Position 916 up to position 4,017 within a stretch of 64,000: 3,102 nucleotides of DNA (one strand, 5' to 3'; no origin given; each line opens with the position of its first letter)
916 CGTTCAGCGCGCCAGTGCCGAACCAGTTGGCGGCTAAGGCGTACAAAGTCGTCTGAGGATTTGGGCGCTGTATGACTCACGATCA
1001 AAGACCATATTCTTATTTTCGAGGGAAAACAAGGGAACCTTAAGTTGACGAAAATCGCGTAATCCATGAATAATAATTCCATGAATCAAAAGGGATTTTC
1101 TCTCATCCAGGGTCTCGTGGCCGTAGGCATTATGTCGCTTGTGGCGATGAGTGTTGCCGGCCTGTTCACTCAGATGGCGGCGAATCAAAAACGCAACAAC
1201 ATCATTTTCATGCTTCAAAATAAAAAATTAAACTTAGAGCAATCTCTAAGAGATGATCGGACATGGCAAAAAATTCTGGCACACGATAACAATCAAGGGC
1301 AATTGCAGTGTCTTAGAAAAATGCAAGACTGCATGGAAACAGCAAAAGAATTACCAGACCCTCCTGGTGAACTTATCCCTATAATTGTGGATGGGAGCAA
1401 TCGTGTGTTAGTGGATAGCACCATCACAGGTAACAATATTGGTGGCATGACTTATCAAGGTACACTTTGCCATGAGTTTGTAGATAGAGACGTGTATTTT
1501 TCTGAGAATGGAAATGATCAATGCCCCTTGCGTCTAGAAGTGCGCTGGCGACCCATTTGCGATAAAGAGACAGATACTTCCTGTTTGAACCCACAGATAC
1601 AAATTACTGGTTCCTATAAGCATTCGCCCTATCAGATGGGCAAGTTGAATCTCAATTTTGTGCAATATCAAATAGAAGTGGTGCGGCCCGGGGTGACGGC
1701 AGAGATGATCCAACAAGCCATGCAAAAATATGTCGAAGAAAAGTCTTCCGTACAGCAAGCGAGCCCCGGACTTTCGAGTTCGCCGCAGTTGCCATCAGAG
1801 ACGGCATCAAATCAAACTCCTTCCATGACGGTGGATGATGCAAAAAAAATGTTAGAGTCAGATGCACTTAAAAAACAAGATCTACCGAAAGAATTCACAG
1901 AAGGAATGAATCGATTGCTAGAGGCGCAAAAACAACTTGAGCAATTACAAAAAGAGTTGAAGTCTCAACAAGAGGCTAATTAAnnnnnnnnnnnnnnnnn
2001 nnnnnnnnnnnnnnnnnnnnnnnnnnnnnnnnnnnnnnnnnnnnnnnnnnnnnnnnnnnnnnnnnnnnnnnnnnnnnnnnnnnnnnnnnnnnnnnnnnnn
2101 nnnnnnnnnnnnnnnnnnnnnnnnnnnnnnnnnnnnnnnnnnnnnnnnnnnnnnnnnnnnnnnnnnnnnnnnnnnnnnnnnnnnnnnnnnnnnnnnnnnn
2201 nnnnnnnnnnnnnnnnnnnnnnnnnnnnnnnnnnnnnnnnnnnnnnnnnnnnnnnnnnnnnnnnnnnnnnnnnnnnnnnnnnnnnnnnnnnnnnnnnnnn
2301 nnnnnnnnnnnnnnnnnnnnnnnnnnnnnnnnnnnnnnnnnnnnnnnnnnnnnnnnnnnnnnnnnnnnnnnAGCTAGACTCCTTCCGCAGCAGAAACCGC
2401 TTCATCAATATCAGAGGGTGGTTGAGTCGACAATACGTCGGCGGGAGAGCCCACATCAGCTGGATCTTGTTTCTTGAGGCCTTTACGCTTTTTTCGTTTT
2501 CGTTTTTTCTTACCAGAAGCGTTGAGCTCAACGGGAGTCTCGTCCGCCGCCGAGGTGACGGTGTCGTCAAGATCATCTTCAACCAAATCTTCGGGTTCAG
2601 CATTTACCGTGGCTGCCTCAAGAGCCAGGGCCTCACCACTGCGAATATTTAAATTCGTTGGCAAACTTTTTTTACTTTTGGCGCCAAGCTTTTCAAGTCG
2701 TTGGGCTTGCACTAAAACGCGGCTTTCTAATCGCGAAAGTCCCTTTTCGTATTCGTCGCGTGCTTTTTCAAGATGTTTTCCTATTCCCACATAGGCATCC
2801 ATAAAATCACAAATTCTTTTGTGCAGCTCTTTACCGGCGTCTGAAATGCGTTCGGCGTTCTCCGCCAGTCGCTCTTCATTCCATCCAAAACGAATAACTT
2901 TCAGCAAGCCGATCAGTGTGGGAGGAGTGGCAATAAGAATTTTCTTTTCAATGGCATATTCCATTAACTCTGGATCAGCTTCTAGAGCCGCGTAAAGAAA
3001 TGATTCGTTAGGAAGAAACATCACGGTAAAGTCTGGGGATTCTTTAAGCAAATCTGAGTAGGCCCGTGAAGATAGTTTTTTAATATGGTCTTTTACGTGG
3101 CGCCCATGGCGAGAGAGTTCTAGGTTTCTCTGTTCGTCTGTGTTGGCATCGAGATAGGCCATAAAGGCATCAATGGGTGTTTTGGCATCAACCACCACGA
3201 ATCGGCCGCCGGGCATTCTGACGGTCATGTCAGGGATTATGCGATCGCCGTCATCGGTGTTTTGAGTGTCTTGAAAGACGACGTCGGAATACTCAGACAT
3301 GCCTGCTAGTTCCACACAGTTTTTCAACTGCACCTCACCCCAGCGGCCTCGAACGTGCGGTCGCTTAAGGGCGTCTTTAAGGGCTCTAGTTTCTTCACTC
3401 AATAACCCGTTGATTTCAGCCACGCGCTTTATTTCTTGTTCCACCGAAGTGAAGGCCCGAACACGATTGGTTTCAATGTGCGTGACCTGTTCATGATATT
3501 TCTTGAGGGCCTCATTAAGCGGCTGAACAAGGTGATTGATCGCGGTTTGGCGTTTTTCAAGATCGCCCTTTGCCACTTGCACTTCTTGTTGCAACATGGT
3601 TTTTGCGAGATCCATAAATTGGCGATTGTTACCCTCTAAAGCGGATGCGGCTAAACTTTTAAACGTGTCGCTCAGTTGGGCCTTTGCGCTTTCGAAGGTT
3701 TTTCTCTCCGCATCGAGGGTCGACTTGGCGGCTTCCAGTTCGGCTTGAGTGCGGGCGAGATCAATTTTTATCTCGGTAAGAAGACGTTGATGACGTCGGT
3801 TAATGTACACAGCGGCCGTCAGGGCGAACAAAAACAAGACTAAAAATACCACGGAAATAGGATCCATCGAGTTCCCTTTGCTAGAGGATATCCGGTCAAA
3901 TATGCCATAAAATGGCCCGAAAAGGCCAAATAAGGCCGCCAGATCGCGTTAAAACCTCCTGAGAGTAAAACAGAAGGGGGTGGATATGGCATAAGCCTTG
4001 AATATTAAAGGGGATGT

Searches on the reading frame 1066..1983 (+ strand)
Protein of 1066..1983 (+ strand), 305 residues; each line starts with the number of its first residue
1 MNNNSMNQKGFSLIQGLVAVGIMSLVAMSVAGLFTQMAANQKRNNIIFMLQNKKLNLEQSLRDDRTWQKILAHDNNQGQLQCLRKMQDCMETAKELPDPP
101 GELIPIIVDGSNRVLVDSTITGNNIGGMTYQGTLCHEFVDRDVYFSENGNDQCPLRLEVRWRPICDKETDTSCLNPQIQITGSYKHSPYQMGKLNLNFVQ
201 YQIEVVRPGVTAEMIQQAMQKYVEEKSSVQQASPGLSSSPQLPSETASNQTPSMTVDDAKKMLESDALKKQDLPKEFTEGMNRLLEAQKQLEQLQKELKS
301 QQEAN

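Call 28: find_encoding_contigs(protein=window:1066-1983:+, flank=10000, max_places=3)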
Protein window:1066-1983:+ (305 aa): no gene with exactly this product is on record in the collection.

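Call 60: search_protein_families(library=pfam, proteins=[window:1066-1983:+], max_evalue=0.00001)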
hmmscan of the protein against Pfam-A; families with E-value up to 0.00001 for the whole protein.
window:1066-1983:+ (305 aa): 0 families

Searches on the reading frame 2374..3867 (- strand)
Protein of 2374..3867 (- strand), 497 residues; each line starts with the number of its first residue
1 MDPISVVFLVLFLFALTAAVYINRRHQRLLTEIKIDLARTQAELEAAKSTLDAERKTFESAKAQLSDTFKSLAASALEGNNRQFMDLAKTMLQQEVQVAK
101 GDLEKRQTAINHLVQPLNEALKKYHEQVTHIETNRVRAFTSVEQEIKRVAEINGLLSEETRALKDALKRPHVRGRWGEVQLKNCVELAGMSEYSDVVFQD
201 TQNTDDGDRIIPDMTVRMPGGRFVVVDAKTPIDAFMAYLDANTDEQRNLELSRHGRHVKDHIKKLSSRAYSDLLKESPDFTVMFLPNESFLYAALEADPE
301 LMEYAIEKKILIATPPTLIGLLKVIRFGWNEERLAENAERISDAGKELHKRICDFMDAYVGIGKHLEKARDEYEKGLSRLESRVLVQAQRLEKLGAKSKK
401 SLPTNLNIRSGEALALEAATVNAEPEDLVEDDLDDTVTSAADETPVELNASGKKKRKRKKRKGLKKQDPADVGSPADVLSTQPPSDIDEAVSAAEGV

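Call 47: find_encoding_contigs(protein=window:2374-3867:-, flank=10000, max_places=4)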
Protein window:2374-3867:- (497 aa): 5 contigs read that carry it; 3 places shown.
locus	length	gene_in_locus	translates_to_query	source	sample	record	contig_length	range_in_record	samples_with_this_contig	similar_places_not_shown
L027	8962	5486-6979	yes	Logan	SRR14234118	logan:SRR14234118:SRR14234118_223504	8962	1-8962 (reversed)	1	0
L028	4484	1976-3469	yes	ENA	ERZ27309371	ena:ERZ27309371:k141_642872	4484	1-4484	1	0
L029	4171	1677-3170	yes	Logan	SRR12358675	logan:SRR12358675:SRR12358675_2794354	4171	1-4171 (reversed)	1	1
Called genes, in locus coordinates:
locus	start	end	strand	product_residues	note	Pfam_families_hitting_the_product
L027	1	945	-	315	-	?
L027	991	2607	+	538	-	-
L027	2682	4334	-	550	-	-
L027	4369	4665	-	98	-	PF00166:Cpn10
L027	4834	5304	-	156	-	-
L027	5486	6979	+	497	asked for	PF02646:RmuC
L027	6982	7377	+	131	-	PF04024:PspC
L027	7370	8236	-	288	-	-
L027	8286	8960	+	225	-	?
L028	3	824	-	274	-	?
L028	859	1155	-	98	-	PF00166:Cpn10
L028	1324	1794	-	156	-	-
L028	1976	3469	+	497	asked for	PF02646:RmuC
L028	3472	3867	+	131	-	PF04024:PspC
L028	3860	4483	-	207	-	?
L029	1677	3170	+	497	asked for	PF02646:RmuC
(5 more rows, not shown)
